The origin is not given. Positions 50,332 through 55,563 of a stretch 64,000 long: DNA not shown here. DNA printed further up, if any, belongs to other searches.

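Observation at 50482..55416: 1644-aa fusion of a eukaryotic-type Ser/Thr kinase, STAND/AAA ATPase, TPR array, GAF domain and a complete sigma-54 activator module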

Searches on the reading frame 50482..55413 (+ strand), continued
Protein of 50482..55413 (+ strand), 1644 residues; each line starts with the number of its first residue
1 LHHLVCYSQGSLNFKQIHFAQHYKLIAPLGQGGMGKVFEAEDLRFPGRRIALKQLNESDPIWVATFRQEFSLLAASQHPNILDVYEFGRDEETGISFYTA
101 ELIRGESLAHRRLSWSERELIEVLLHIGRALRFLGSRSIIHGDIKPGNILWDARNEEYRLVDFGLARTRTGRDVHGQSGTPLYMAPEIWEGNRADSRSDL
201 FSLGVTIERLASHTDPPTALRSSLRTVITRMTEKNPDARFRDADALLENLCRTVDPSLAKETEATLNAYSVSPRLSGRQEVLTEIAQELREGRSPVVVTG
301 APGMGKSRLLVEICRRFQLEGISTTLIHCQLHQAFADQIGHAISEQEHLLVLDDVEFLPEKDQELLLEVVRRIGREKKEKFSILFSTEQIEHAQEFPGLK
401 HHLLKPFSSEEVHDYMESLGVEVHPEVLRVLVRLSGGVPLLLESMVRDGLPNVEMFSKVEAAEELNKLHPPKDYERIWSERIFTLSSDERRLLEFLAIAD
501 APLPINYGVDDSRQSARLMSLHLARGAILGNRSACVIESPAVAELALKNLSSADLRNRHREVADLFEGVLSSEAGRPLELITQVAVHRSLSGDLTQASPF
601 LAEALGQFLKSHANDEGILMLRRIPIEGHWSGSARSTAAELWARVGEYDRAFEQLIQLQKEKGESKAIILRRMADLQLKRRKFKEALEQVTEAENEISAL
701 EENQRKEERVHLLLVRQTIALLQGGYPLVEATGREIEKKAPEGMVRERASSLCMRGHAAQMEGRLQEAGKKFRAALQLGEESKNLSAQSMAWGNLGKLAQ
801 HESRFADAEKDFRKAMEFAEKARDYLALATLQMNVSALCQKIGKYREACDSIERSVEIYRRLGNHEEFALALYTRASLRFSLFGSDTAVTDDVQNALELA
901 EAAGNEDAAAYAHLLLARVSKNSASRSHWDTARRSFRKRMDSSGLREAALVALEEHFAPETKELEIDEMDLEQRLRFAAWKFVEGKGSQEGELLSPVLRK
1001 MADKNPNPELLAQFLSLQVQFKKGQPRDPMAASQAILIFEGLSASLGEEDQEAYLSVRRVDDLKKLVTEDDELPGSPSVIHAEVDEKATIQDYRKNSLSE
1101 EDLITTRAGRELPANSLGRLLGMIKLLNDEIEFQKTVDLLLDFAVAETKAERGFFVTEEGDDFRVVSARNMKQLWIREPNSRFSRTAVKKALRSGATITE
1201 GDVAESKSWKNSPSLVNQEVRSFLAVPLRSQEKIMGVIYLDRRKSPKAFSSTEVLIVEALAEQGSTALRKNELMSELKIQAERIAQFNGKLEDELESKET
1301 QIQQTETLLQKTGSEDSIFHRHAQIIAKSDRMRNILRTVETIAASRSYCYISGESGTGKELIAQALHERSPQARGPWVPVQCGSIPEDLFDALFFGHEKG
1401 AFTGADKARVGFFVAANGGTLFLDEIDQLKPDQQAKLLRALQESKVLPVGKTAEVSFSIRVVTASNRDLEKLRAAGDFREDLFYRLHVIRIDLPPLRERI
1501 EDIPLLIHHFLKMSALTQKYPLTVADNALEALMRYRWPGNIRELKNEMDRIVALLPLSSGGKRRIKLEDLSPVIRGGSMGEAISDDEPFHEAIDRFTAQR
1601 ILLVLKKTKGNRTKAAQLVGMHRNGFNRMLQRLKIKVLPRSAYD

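Call 97: search_protein_families(library=pfam, proteins=[L086:7466-9556:-, L081:13313-13720:+, L084:13498-13869:+], max_evalue=0.05)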
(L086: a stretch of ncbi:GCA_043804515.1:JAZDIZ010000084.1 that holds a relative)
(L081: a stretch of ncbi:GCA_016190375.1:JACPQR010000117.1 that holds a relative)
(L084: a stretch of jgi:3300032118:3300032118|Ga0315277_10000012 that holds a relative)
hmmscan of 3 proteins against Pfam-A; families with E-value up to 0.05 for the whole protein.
L086:7466-9556:- (696 aa): 6 families
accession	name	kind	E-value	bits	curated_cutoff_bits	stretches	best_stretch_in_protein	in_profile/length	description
PF05548.17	Peptidase_M11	-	1.2e-05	24.9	21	1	149-368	34-225/303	Gametolysin peptidase M11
PF00413.30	Peptidase_M10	-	0.00029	21.2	24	1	247-284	87-126/159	Matrixin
PF13583.11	Reprolysin_4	-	0.00042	20.5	22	1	269-330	138-194/203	Metallo-peptidase family M12B Reprolysin-like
PF16313.11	DUF4953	-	0.012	15.3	24.2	1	265-282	12-29/316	Met-zincin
PF13582.12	Reprolysin_3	-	0.017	16.1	22.4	1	252-283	93-123/123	Metallo-peptidase family M12B Reprolysin-like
PF13574.12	Reprolysin_2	-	0.021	15.1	27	1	222-297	80-159/195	Metallo-peptidase family M12B Reprolysin-like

L081:13313-13720:+ (136 aa): 0 families

L084:13498-13869:+ (124 aa): 2 families
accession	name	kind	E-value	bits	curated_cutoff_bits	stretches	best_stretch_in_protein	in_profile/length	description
PF13620.12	CarboxypepD_reg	-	1.5e-09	38.5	32.3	1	40-119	2-81/82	Carboxypeptidase regulatory-like domain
PF13715.12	CarbopepD_reg_2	-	0.00046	20.6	32.2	1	40-119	1-76/88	CarboxypepD_reg-like domain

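Call 104: search_protein_families(library=padloc, proteins=[window:50482-55413:+], max_evalue=0.001)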
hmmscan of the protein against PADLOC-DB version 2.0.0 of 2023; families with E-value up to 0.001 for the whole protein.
window:50482-55413:+ (1644 aa): 38 families (the best 25 are shown)
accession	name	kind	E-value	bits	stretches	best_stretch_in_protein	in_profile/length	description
PDLC01995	RtcR_PspF2--CARF_AAA_HTH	-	2.4e-98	328.3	1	1282-1635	130-480/481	-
PDLC01994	RtcR_PspF1--CARF_AAA_HTH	-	2.1e-51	173.4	1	1324-1630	161-465/468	-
PDLC01993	RtcR--CARF_AAA_HTH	-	6.1e-51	171.4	1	1321-1555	178-422/523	-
PDLC04138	mad6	-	6e-41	139.1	1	18-235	48-273/659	mads_6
PDLC04042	PD-T4-6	-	1e-40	138.2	1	20-207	8-202/292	-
PDLC04053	PD-T4-6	-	1.7e-40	137.4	1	20-207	8-201/311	-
PDLC04054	PD-T4-6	-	2.2e-37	127.3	1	21-216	10-212/347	-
PDLC04061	PD-T4-6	-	6.4e-37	126.2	1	20-207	15-213/510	-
PDLC04047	PD-T4-6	-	3.7e-35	119.6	1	16-207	5-202/327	-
PDLC04043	PD-T4-6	-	1.6e-34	117.7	1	21-272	15-294/452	-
PDLC04060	PD-T4-6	-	1.3e-31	108.1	1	19-207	6-199/486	-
PDLC04039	PD-T4-6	-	2.6e-31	107.1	1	21-264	14-260/458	-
PDLC04041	PD-T4-6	-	6.7e-29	99.4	1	18-210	25-227/443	-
PDLC04057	PD-T4-6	-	1.2e-28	98.3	1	20-208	7-201/443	-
PDLC03920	MkoA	-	3.7e-28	96.4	1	19-271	7-294/1112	-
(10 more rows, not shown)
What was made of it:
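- PADLOC kinase models (PD-T4-6, Mad6, MkoA) match the kinase domain (call 104).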
